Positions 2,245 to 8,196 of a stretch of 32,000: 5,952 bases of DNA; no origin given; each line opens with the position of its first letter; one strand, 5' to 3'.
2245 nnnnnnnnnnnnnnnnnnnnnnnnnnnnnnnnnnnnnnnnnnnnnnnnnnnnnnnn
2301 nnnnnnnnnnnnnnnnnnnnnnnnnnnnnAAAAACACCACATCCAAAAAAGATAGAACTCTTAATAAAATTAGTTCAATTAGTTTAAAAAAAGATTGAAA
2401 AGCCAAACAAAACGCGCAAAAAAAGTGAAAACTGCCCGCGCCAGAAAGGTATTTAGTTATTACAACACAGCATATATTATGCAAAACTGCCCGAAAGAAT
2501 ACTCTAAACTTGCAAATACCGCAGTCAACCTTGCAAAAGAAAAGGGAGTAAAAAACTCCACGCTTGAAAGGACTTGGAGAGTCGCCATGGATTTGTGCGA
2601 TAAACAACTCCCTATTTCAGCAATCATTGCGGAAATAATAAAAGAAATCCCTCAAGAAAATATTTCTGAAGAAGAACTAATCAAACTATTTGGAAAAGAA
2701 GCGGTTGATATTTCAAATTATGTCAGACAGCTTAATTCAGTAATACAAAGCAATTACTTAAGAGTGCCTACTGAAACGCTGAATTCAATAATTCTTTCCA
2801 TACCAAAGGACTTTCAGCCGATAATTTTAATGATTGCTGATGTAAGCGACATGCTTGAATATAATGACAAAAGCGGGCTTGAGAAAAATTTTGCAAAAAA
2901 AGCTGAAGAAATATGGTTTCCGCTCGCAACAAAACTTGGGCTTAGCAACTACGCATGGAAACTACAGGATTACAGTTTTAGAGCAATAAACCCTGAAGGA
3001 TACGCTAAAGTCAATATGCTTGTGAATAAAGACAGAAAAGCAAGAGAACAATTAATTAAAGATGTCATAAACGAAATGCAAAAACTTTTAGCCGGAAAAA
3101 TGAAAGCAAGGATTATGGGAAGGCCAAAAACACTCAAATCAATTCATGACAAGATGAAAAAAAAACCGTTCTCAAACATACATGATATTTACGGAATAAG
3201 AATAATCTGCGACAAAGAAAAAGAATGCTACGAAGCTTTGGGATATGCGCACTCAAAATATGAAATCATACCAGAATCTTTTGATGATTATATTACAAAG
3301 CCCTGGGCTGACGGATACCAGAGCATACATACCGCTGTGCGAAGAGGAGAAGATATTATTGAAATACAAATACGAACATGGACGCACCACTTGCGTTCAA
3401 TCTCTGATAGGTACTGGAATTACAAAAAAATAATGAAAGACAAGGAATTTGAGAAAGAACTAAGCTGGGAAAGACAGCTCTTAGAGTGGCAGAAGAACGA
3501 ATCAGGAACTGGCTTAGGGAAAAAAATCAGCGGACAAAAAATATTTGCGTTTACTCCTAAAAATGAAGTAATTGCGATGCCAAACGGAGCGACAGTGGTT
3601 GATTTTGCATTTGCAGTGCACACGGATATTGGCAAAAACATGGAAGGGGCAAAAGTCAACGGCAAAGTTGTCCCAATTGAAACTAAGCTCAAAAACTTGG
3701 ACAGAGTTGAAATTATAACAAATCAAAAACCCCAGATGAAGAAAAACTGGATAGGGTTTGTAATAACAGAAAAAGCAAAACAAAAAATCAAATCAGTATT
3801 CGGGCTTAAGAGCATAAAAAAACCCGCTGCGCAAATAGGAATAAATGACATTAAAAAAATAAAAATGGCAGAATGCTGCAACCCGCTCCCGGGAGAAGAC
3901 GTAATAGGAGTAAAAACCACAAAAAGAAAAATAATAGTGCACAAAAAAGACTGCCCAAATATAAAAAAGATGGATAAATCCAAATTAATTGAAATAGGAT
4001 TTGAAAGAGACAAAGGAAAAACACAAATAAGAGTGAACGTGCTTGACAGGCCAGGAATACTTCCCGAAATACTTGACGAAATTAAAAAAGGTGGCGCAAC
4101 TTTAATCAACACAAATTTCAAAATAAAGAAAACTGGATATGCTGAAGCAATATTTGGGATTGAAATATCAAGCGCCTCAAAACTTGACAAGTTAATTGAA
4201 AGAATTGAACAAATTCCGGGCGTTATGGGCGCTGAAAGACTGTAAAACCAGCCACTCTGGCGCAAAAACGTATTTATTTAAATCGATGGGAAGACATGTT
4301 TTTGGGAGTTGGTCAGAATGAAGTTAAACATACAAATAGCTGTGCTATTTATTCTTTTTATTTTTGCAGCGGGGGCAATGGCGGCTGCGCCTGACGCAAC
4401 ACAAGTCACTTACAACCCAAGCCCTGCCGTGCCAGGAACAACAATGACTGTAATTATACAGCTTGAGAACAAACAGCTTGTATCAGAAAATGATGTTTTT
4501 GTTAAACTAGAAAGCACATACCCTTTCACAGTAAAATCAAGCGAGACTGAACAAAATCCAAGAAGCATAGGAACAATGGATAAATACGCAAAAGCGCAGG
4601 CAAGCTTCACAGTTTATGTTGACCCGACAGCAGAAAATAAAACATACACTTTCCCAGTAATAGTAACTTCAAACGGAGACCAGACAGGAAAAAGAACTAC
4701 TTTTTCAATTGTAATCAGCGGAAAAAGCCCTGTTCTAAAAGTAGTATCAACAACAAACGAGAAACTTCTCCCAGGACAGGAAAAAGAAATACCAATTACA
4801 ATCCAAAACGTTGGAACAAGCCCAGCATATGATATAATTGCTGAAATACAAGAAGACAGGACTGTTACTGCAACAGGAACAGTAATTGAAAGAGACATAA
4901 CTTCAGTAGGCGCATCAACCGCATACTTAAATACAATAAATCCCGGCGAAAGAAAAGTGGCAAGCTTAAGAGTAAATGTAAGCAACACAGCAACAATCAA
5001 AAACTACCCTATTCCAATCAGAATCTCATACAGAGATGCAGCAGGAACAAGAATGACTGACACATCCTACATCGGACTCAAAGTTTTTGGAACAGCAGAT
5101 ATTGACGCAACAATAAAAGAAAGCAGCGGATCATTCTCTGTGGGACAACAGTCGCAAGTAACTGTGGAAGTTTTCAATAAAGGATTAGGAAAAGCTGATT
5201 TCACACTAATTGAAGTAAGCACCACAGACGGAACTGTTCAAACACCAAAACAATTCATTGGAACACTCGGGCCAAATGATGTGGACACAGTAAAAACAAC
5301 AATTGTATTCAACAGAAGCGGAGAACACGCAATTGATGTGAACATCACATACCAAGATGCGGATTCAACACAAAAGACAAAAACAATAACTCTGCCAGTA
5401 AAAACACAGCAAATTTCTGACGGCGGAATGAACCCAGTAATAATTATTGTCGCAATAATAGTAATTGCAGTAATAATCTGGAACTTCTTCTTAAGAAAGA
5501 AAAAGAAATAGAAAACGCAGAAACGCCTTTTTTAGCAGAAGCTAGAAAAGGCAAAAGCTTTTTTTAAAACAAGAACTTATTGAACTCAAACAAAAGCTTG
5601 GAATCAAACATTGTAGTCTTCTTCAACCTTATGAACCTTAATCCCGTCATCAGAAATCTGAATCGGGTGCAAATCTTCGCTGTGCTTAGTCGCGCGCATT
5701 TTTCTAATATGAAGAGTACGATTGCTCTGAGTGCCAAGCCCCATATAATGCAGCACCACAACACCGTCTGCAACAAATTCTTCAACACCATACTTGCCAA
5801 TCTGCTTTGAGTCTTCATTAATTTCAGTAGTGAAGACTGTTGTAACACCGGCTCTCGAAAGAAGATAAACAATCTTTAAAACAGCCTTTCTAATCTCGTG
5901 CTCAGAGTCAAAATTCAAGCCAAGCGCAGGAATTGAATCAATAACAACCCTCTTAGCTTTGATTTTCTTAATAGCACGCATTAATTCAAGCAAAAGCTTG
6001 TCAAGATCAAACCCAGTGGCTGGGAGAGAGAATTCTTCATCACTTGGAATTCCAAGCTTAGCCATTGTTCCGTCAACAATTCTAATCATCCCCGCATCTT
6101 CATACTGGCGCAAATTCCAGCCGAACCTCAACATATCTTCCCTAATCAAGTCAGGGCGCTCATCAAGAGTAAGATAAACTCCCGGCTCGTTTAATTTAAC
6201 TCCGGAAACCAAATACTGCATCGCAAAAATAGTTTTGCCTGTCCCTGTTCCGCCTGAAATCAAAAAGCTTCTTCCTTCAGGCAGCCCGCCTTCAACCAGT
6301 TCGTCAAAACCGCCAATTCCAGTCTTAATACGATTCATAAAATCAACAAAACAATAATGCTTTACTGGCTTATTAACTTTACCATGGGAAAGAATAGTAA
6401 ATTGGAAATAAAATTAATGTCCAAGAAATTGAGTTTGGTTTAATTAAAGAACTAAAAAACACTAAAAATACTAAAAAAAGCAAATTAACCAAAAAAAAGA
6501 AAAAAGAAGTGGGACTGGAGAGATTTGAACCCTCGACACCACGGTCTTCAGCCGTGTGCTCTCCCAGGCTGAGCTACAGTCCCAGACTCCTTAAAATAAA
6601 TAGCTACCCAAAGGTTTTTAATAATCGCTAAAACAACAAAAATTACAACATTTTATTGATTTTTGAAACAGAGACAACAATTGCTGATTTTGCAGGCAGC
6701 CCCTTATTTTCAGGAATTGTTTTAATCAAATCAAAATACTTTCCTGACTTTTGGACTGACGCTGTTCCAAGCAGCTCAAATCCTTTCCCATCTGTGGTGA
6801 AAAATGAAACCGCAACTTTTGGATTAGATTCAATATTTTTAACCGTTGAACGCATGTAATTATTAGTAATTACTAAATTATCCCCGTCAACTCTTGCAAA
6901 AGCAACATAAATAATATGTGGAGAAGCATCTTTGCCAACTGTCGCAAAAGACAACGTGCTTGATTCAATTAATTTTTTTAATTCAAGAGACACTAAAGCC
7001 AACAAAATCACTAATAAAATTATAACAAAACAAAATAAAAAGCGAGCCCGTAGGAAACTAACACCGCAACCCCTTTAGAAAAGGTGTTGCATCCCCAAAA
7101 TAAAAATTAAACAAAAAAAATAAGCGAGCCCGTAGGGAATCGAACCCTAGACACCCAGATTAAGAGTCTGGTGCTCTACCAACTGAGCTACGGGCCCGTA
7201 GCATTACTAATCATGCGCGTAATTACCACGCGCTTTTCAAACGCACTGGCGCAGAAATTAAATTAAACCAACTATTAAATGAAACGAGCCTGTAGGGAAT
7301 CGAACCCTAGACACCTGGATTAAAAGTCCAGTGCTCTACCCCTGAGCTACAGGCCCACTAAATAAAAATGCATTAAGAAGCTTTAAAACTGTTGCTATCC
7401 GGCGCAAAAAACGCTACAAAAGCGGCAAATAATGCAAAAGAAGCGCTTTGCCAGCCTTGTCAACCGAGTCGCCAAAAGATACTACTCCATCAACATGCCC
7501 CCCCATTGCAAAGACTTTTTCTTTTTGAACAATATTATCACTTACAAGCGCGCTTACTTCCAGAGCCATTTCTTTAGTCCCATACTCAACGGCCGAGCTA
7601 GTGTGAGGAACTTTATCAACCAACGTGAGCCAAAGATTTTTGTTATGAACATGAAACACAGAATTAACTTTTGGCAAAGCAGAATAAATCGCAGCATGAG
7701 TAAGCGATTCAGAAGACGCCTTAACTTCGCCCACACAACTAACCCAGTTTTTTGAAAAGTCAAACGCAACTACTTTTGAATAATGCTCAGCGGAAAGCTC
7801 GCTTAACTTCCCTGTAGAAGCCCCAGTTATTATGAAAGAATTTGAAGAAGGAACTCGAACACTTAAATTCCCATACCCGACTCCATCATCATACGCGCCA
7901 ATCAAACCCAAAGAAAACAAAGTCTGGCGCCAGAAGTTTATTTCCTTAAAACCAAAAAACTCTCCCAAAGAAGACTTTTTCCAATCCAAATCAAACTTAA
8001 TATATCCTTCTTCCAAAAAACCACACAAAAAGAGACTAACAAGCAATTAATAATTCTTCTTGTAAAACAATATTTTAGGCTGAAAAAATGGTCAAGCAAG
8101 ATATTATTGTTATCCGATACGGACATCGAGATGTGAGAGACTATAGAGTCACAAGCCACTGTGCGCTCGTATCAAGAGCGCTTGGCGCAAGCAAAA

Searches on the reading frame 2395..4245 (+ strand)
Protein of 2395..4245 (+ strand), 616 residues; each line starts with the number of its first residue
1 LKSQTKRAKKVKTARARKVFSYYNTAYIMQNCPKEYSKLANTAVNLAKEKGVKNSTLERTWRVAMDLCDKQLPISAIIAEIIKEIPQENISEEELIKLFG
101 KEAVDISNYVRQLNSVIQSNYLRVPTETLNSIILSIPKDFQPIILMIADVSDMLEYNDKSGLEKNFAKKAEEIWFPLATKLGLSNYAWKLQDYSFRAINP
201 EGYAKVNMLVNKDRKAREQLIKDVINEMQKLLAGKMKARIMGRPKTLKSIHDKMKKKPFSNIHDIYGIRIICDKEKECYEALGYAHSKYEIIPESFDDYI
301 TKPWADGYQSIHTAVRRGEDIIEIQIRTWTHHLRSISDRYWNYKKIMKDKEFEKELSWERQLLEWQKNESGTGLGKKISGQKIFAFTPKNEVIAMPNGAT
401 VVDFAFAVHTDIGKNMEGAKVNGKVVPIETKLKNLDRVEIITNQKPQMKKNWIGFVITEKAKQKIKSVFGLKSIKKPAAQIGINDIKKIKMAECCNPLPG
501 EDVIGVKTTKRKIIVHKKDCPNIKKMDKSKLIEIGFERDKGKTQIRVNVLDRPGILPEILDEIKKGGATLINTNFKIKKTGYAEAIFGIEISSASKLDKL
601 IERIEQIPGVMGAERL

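Call 42: search_protein_families(library=pfam, proteins=[window:2395-4245:+], max_evalue=0.001)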
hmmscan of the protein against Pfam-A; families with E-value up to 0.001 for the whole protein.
window:2395-4245:+ (616 aa): 4 families
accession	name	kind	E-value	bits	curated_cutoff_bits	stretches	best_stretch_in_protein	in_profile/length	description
PF04607.23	RelA_SpoT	-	4.4e-27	95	27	1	242-345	1-110/113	Region found in RelA / SpoT proteins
PF02824.27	TGS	-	3.6e-18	65.8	22.2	1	383-442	1-60/60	TGS domain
PF13291.12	ACT_4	-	2.3e-12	47.8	27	1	543-615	7-80/80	ACT domain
PF13328.12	HD_4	-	4.9e-06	26.8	27.2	1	40-183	5-155/156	HD domain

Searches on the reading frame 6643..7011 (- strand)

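Call 42: search_protein_families(library=pfam, proteins=[window:6643-7011:-], max_evalue=0.001)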
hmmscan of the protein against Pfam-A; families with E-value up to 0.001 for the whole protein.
window:6643-7011:- (122 aa): 1 family
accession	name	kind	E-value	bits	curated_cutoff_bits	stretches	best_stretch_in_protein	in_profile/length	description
PF01243.27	PNPOx_N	-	1.1e-15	58.5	28.1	1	12-119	6-117/120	Pyridoxamine 5'-phosphate oxidase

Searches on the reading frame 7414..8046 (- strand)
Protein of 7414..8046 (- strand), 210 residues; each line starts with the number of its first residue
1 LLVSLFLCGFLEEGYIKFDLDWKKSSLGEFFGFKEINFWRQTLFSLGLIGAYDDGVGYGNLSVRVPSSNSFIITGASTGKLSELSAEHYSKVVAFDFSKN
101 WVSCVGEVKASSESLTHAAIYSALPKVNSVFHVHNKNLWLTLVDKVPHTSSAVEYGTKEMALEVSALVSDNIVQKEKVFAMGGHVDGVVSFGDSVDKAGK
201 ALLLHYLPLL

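Call 42: search_protein_families(library=pfam, proteins=[window:7414-8046:-], max_evalue=0.001)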
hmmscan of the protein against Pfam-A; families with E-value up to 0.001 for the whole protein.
window:7414-8046:- (210 aa): 1 family
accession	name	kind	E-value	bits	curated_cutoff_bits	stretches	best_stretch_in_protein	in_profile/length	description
PF00596.27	Aldolase_II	-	3.7e-13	50.2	22.2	1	57-200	19-170/183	Class II Aldolase and Adducin N-terminal domain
